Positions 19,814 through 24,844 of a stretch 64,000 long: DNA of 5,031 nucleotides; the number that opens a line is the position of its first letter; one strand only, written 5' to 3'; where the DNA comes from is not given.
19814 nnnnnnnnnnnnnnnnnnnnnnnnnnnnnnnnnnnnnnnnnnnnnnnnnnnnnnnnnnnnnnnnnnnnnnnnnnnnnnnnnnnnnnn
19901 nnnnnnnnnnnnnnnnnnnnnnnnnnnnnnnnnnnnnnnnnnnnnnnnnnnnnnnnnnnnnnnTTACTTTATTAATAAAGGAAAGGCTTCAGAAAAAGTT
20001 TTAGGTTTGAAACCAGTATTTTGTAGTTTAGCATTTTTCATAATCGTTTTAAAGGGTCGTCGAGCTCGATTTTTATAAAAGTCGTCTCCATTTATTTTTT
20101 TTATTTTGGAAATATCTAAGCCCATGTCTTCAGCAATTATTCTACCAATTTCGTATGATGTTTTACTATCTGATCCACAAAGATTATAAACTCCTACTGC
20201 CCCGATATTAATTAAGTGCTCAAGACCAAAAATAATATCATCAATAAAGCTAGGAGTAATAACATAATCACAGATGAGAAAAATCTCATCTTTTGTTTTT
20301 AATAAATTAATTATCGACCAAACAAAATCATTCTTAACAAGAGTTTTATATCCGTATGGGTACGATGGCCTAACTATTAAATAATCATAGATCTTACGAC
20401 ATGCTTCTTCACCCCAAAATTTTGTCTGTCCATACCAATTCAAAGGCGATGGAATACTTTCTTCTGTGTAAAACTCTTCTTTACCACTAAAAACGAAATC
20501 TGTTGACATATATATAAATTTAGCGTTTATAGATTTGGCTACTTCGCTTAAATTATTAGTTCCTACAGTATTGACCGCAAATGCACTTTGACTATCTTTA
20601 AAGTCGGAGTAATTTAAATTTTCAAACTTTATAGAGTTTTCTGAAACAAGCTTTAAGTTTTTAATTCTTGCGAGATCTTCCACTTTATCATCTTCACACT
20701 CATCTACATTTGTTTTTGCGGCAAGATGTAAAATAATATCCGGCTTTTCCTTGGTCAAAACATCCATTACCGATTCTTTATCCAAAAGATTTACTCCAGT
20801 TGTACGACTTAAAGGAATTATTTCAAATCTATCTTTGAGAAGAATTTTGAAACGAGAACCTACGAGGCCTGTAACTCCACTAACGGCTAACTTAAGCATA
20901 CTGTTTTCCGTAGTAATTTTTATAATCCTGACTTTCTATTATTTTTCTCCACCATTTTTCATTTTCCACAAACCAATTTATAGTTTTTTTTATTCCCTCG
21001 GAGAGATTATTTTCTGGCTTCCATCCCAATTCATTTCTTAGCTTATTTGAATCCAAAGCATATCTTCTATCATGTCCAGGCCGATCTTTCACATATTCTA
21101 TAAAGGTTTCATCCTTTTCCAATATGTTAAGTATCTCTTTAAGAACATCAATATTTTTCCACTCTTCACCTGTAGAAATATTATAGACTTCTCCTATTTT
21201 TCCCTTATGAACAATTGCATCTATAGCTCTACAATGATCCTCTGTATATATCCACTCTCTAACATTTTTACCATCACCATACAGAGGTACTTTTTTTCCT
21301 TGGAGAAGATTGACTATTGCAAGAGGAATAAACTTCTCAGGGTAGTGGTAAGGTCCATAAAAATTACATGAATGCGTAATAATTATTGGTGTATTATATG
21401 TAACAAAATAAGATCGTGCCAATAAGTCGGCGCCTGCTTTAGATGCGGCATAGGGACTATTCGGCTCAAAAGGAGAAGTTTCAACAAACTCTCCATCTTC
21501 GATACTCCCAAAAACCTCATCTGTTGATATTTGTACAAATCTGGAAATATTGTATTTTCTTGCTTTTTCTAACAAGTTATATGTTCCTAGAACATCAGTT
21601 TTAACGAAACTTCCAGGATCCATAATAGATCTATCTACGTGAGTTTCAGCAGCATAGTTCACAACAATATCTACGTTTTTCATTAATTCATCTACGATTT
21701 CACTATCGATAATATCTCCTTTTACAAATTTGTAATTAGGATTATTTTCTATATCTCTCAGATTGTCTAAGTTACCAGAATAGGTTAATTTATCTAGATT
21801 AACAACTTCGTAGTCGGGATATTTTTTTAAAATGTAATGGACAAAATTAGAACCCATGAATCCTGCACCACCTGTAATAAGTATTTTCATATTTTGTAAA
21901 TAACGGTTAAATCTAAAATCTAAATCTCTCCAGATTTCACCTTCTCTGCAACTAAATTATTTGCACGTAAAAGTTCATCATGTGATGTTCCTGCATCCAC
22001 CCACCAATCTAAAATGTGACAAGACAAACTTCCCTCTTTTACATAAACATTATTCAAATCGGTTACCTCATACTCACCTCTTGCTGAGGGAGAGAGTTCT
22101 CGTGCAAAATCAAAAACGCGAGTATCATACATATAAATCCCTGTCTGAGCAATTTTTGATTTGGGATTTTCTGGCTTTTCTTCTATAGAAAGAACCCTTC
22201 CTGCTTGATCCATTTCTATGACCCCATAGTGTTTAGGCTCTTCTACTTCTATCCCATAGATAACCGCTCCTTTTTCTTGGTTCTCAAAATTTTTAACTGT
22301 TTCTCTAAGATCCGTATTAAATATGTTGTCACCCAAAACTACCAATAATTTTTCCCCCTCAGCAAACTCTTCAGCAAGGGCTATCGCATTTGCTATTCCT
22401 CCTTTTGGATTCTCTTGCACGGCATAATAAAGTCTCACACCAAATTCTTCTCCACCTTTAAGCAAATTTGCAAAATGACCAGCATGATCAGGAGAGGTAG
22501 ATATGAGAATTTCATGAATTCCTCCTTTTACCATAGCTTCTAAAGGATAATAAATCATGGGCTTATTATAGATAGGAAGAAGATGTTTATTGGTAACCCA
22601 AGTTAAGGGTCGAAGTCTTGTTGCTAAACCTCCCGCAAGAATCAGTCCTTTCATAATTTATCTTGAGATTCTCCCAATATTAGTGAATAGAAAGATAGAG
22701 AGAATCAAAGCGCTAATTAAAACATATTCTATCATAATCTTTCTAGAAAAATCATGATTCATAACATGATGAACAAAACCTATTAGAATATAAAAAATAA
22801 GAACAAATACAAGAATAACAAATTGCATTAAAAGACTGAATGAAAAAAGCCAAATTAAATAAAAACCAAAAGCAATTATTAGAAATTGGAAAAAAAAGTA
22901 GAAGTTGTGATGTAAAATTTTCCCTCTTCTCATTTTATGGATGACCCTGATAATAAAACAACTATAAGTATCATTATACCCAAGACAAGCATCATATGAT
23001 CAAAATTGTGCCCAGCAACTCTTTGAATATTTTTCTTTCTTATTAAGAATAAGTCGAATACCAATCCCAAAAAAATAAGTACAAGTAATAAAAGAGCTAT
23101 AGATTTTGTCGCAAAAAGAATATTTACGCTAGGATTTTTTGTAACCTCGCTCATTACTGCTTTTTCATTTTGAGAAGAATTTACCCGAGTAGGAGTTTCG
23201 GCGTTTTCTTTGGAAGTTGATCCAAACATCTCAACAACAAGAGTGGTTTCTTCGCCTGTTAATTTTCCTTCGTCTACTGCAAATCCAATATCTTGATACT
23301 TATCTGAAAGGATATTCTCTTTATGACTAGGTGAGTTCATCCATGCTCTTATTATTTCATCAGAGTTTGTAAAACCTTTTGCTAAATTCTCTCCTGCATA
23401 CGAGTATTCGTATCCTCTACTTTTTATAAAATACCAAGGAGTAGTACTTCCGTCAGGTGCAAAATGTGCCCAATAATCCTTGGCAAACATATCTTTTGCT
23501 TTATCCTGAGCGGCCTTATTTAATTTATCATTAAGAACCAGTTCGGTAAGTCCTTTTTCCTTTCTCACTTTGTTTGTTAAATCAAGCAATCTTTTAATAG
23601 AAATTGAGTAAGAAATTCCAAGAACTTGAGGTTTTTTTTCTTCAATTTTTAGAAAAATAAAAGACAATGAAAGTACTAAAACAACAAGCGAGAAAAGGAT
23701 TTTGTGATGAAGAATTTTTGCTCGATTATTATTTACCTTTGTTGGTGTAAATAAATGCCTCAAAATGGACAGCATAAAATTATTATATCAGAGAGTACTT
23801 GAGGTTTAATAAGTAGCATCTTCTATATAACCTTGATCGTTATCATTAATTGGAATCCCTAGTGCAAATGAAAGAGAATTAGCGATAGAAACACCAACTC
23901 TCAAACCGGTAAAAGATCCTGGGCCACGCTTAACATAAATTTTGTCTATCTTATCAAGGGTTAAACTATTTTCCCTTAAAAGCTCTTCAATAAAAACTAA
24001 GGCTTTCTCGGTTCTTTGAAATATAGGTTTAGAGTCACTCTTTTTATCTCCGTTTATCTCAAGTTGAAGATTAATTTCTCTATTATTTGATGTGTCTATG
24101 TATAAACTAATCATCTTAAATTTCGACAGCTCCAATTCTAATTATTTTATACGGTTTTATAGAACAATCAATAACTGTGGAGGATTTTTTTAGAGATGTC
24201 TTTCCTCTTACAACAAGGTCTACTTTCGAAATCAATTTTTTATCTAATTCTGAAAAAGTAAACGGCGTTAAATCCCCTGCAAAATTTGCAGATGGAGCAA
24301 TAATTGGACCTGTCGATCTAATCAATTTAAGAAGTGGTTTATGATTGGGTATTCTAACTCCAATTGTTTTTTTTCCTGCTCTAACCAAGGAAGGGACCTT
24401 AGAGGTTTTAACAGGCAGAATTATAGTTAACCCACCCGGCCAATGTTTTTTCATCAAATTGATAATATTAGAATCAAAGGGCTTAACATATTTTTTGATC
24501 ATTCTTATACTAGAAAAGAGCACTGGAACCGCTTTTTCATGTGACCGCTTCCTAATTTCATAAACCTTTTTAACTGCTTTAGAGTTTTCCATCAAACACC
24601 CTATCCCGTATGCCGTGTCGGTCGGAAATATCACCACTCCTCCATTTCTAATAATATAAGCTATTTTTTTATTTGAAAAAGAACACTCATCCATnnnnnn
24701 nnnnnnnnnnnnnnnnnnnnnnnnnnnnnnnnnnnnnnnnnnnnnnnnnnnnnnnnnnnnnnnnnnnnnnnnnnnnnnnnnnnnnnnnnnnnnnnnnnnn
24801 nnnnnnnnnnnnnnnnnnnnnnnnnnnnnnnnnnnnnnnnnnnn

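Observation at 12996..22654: Ten-gene envelope glycosylation locus: GT39-like and GT2-GtrA transferases plus UDP-xylose, GDP-6-deoxyhexose and dTDP-rhamnose precursor enzymes, but no RmlC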

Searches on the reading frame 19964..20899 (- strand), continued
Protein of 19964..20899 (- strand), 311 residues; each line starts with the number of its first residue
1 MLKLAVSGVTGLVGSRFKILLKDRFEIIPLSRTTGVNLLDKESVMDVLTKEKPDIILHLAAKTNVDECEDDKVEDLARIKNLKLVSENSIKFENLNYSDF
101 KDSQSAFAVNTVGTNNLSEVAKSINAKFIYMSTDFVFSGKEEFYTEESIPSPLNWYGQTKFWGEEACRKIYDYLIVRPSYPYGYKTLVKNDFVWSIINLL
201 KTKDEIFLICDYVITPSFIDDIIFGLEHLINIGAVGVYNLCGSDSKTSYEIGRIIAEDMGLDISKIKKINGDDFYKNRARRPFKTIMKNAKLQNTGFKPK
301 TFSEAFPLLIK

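Call 69: fold_search(model_id=the predicted structure, library=pdb)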
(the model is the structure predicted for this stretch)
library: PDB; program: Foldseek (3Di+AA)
matches with E <= 10: 1581; with E <= 0.001: 643
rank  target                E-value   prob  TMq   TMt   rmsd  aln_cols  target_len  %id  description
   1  8g22                  2.8e-25  1.00  0.83  0.90   1.9       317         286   26  Crystal Structure of the dTDP-4-dehydrorhamnose Reductase from Streptococcus pneumoniae. (released 2023-02-22)
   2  3sc6_D                3.5e-25  1.00  0.82  0.90   2.0       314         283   25  2.65 Angstrom resolution crystal structure of dTDP-4-dehydrorhamnose reductase (rfbD) from Bacillus anthracis str. Ame (released 2011-06-22)
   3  3sc6_E                3.7e-25  1.00  0.82  0.92   1.9       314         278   25  2.65 Angstrom resolution crystal structure of dTDP-4-dehydrorhamnose reductase (rfbD) from Bacillus anthracis str. Ame (released 2011-06-22)
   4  1vl0_A                4.2e-25  1.00  0.83  0.92   1.8       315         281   26  CRYSTAL STRUCTURE OF A DTDP-4-DEHYDRORHAMNOSE REDUCTASE, RFBD ORTHOLOG (CA_C2315) FROM CLOSTRIDIUM ACETOBUTYLICUM ATCC (released 2004-08-17)
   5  3sc6_A                8.7e-25  1.00  0.83  0.92   1.8       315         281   25  2.65 Angstrom resolution crystal structure of dTDP-4-dehydrorhamnose reductase (rfbD) from Bacillus anthracis str. Ame (released 2011-06-22)
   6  1vl0_B                1.2e-24  1.00  0.83  0.91   1.8       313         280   26  CRYSTAL STRUCTURE OF A DTDP-4-DEHYDRORHAMNOSE REDUCTASE, RFBD ORTHOLOG (CA_C2315) FROM CLOSTRIDIUM ACETOBUTYLICUM ATCC (released 2004-08-17)
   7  3sc6_B                1.3e-24  1.00  0.82  0.90   1.9       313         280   25  2.65 Angstrom resolution crystal structure of dTDP-4-dehydrorhamnose reductase (rfbD) from Bacillus anthracis str. Ame (released 2011-06-22)
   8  3sc6_C                1.5e-24  1.00  0.82  0.91   2.0       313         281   25  2.65 Angstrom resolution crystal structure of dTDP-4-dehydrorhamnose reductase (rfbD) from Bacillus anthracis str. Ame (released 2011-06-22)
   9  4wpg                  1.9e-24  1.00  0.79  0.86   3.1       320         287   22  Group A Streptococcus GacA is an essential dTDP-4-dehydrorhamnose reductase (RmlD) (released 2015-09-09)
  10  9qpp_E                2.6e-24  1.00  0.78  0.74   4.0       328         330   23  CryoEM structure of human MATa2 in complex with MAT2B isoform v1 at 2.6 A resolution (released 2026-04-08)
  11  9g4o                  3.5e-24  1.00  0.79  0.85   3.1       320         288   22  The strucuture of Streptococcus pyogenes GacA in complex with a fragment (released 2025-07-30)
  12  4ktt_E                3.2e-23  1.00  0.75  0.77   4.3       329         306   23  Structural insights of MAT enzymes: MATa2b complexed with SAM (released 2014-07-16)
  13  5u9c_A                7.0e-23  1.00  0.82  0.88   2.3       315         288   24  1.9 Angstrom Resolution Crystal Structure of dTDP-4-dehydrorhamnose Reductase from Yersinia enterocolitica (released 2016-12-28)
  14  5u9c_B                1.1e-22  1.00  0.83  0.89   2.2       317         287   24  1.9 Angstrom Resolution Crystal Structure of dTDP-4-dehydrorhamnose Reductase from Yersinia enterocolitica (released 2016-12-28)
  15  2ggs_A                1.2e-22  1.00  0.75  0.85   2.4       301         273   23  crystal structure of hypothetical dTDP-4-dehydrorhamnose reductase from sulfolobus tokodaii (released 2007-03-24)
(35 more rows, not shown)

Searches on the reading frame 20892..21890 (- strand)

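Call 3: search_protein_families(library=pfam, proteins=[window:20892-21890:-], max_evalue=0.001)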
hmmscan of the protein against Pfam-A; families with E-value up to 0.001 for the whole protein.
window:20892-21890:- (332 aa): 7 families
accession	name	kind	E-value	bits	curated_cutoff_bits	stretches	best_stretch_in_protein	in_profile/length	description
PF16363.11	GDP_Man_Dehyd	-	5.5e-81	273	27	1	4-303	1-332/332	GDP-mannose 4,6 dehydratase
PF01370.27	Epimerase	-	2.4e-63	214.2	20.9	1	3-238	1-239/240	NAD dependent epimerase/dehydratase family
PF02719.21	Polysacc_synt_2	-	7.5e-19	68.4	20.2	1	3-126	1-131/293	Polysaccharide biosynthesis protein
PF01073.25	3Beta_HSD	-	1.9e-18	66.9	22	1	4-218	1-220/280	3-beta hydroxysteroid dehydrogenase/isomerase family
PF04321.23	RmlD_sub_bind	-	2.2e-16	60.2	27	1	1-156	1-134/287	RmlD substrate binding domain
PF07993.18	NAD_binding_4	-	9.2e-12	45.1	20.1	1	5-171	1-201/258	Male sterility protein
PF13460.12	NAD_binding_10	-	7.9e-09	36.1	27.2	1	7-160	1-134/184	NAD(P)H-binding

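Call 4: search_protein_families(library=ncbifam, proteins=[window:20892-21890:-], max_evalue=0.001)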
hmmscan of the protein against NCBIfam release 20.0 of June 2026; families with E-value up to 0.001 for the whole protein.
window:20892-21890:- (332 aa): 28 families (the best 25 are shown)
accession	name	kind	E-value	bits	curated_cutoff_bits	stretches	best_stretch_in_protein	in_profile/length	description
TIGR01181.1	dTDP_gluc_dehyt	equivalog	2.6e-141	470.4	365.1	1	2-317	1-321/321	dTDP-glucose 4,6-dehydratase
NF007490.0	PRK10084.1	subfamily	8e-106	354.1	649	1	1-327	1-353/361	dTDP-glucose 4,6-dehydratase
NF007582.0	PRK10217.1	equivalog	1.2e-98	330.5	698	1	2-320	3-344/355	dTDP-glucose 4,6-dehydratase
TIGR04180.1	EDH_00030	hypoth_equivalog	6.6e-50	169.9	475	1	3-293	1-295/297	NAD-dependent 4,6-dehydratase LegB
TIGR01179.1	galE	equivalog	9.4e-36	123.3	262.3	2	2-159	1-157/332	UDP-glucose 4-epimerase GalE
NF011728.1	PRK15181.1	equivalog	5.1e-27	94.8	760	1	3-310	18-340/348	Vi polysaccharide biosynthesis UDP-N-acetylglucosaminuronic acid C-4 epimerase TviC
TIGR02622.1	CDP_4_6_dhtase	equivalog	3.1e-25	89.1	278.45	1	2-309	6-332/352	CDP-glucose 4,6-dehydratase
TIGR02197.1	heptose_epim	equivalog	1.5e-23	83.5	274.6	1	3-309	1-315/316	ADP-glyceromanno-heptose 6-epimerase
TIGR01472.1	gmd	equivalog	2.3e-23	83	415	1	3-260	3-271/342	GDP-mannose 4,6-dehydratase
NF007956.0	PRK10675.1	subfamily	3.7e-21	75.6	394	1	1-152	1-154/338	UDP-glucose 4-epimerase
TIGR03466.1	HpnA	hypoth_equivalog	1e-19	70.6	367.65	1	1-256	1-245/327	hopanoid-associated sugar epimerase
TIGR03589.1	PseB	equivalog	6e-17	61.6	407.75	1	2-126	6-128/324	UDP-N-acetylglucosamine 4,6-dehydratase (inverting)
NF047922.1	GDPFucSynFcl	equivalog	2.7e-16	59.9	500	1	89-312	71-306/308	GDP-L-fucose synthase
TIGR01214.1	rmlD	equivalog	5.4e-16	58.5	224.05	1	2-264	1-233/285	dTDP-4-dehydrorhamnose reductase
NF008872.0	PRK11908.1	equivalog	1.1e-15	57.5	294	1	1-266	2-277/349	bifunctional UDP-4-keto-pentose/UDP-xylose synthase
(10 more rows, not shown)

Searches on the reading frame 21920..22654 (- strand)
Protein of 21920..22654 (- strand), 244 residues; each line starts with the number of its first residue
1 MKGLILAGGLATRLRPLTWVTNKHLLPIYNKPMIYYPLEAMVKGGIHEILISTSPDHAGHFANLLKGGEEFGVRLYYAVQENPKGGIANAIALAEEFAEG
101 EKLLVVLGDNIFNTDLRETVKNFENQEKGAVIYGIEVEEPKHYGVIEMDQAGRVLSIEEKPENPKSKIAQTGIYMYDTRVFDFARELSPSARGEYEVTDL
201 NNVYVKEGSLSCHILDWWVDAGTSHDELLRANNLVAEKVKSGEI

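Call 3: search_protein_families(library=pfam, proteins=[window:21920-22654:-], max_evalue=0.001)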
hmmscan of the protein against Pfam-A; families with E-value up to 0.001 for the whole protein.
window:21920-22654:- (244 aa): 2 families
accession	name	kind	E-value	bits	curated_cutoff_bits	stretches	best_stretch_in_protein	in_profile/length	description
PF00483.29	NTP_transferase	-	3.2e-60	204.2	21.2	1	2-236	1-243/245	Nucleotidyl transferase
PF12804.13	NTP_transf_3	-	5.4e-12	46.6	27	1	3-136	1-124/160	MobA-like NTP transferase domain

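Call 4: search_protein_families(library=ncbifam, proteins=[window:21920-22654:-], max_evalue=0.001)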
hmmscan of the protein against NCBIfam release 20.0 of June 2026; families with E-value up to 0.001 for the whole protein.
window:21920-22654:- (244 aa): 32 families (the best 25 are shown)
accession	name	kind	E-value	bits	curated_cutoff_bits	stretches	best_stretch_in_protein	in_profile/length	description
TIGR01207.1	rmlA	equivalog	2.8e-79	266.2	360.65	1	2-236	1-237/286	glucose-1-phosphate thymidylyltransferase RfbA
NF012024.0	PRK15480.1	equivalog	4.2e-67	226.3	588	1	2-236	5-241/292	glucose-1-phosphate thymidylyltransferase RfbA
TIGR01208.1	rmlA_long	equivalog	1.3e-64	218.4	320.25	1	2-240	1-239/353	glucose-1-phosphate thymidylyltransferase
TIGR03992.1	Arch_glmU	subfamily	1e-46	159.6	292.1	1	1-240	1-232/393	bifunctional sugar-1-phosphate nucleotidylyltransferase/acetyltransferase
NF041313.1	UDPGP_AglF_Halo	equivalog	6.7e-37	127.2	400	1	1-224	1-224/234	UTP--glucose-1-phosphate uridylyltransferase AglF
NF041173.1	Sug_nt_acttase_Thmprot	equivalog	5.8e-35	121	600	1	1-240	1-232/405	bifunctional sugar-1-phosphate nucleotidylyltransferase/acetyltransferase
NF052502.1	man1P_GTase_Rv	exception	1.5e-27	96.4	440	1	3-240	3-236/352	mannose-1-phosphate guanylyltransferase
TIGR01099.1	galU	equivalog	2e-24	86.6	326.8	2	75-213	96-244/261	UTP--glucose-1-phosphate uridylyltransferase GalU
NF045761.1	NAMPUrTaseMurU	equivalog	1.1e-19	71.2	250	1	1-224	1-217/226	N-acetylmuramate alpha-1-phosphate uridylyltransferase MurU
NF049965.1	GlMnHpPGnyltfHddC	equivalog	1e-16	61.3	300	1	1-183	1-174/221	D-glycero-D-manno-heptose 1-phosphate guanosyltransferase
TIGR02091.1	glgC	equivalog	5.9e-15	55.2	424.9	1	3-223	3-248/364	glucose-1-phosphate adenylyltransferase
NF003670.0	PRK05293.1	equivalog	1.3e-14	54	470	1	3-181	7-201/382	glucose-1-phosphate adenylyltransferase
TIGR01173.1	glmU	equivalog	3.3e-13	49.3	366.85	1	4-209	4-207/452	bifunctional UDP-N-acetylglucosamine diphosphorylase/glucosamine-1-phosphate N-acetyltransferase GlmU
NF010934.1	PRK14354.1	equivalog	3.9e-13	48.7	450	1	4-209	3-207/447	bifunctional UDP-N-acetylglucosamine diphosphorylase/glucosamine-1-phosphate N-acetyltransferase GlmU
NF010935.0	PRK14355.1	equivalog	4.1e-13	48.8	718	1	3-209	6-213/459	bifunctional UDP-N-acetylglucosamine diphosphorylase/glucosamine-1-phosphate N-acetyltransferase GlmU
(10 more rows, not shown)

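Call 19: search_solved_structures(query=window:21920-22654:-, max_evalue=1e-20)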
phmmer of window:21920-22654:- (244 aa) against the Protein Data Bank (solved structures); distinct sequences matched with E-value up to 1e-20: 23.
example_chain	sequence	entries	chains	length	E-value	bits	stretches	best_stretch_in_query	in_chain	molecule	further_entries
4ho0_A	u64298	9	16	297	9.5e-69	234.7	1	1-236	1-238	Glucose-1-phosphate thymidylyltransferase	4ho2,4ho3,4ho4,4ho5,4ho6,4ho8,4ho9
3hl3_A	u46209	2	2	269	4.4e-67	229.3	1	1-235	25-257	Glucose-1-phosphate thymidylyltransferase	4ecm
1mc3_A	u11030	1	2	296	7.7e-65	221.9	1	1-236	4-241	GLUCOSE-1-PHOSPHATE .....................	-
1h5r_B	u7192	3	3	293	3e-64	220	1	2-237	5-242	GLUCOSE-1-PHOSPHATE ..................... | Glucose-1-phosphate thymidylyltransferase 1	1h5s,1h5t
1h5r_A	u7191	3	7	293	4.1e-64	219.6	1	2-237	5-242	GLUCOSE-1-PHOSPHATE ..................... | Glucose-1-phosphate thymidylyltransferase 1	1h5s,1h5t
1mp3_A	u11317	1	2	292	8.3e-64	218.6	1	2-237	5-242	GLUCOSE-1-PHOSPHATE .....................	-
1h5s_A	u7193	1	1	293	1.1e-63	218.2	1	2-237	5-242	Glucose-1-phosphate thymidylyltransferase 1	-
1mp5_A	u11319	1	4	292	1.4e-63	217.8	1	2-237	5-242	Y177F VARIANT OF S. ENTERICA RmlA BOUND TO UDP-GLUCOSE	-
1iim_A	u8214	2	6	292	2e-63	217.3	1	2-237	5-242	glucose-1-phosphate thymidylyltransferase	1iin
1h5s_D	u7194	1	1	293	2.1e-63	217.3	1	2-237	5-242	Glucose-1-phosphate thymidylyltransferase 1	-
3pkq_A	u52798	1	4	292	2.7e-63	216.9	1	2-237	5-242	Glucose-1-phosphate thymidylyltransferase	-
3pkp_A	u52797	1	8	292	2.7e-63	216.9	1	2-237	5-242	Glucose-1-phosphate thymidylyltransferase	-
1fxo_A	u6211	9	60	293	7.7e-63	215.4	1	2-236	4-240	GLUCOSE-1-PHOSPHATE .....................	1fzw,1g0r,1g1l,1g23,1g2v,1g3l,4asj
4arw_A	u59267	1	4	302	8.5e-63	215.2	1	2-236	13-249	GLUCOSE-1-PHOSPHATE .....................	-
3zlk_A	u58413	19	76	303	8.6e-63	215.2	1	2-236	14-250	GLUCOSE-1-PHOSPHATE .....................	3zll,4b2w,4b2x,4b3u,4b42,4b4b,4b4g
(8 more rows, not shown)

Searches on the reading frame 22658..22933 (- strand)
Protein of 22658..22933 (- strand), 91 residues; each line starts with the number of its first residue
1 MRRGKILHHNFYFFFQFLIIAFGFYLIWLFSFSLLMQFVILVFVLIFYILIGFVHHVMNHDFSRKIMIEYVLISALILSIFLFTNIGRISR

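Call 5: search_protein_families(library=pfam, proteins=[window:22658-22933:-], max_evalue=0.01)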
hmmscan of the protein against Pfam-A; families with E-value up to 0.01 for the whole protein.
window:22658-22933:- (91 aa): 1 family
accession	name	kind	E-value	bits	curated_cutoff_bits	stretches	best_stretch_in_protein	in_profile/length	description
PF18900.5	DUF5656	-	0.00021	21.2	23.3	1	41-80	199-236/242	Protein of unknown function (DUF5656)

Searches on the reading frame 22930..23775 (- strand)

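Call 5: search_protein_families(library=pfam, proteins=[window:22930-23775:-], max_evalue=0.01)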
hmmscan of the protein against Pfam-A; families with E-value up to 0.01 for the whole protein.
window:22930-23775:- (281 aa): 2 families
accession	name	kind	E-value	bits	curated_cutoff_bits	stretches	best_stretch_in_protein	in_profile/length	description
PF00188.32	CAP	-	9.8e-19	68.8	21.1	1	64-173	1-108/117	Cysteine-rich secretory protein family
PF00955.27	HCO3_cotransp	-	0.0041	16.3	27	1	180-274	285-379/551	HCO3- transporter integral membrane domain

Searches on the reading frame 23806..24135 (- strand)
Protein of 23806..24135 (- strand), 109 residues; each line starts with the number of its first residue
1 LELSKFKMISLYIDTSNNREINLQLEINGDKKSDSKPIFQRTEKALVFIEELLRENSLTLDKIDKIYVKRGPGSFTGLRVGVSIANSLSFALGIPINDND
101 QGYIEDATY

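Call 5: search_protein_families(library=pfam, proteins=[window:23806-24135:-], max_evalue=0.01)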
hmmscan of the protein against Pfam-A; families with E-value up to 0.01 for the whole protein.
window:23806-24135:- (109 aa): 1 family
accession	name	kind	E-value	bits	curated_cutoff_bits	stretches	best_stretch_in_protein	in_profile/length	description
PF00814.31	TsaD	-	4e-15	56.7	24.8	1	43-96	31-84/264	tRNA N6-adenosine threonylcarbamoyltransferase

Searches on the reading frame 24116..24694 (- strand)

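Call 5: search_protein_families(library=pfam, proteins=[window:24116-24694:-], max_evalue=0.01)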
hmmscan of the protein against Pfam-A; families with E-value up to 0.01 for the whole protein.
window:24116-24694:- (192 aa): 1 family
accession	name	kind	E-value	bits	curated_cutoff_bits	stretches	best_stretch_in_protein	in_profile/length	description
PF01300.24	Sua5_yciO_yrdC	-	2.1e-53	180.9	25.1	1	14-188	2-178/178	Telomere recombination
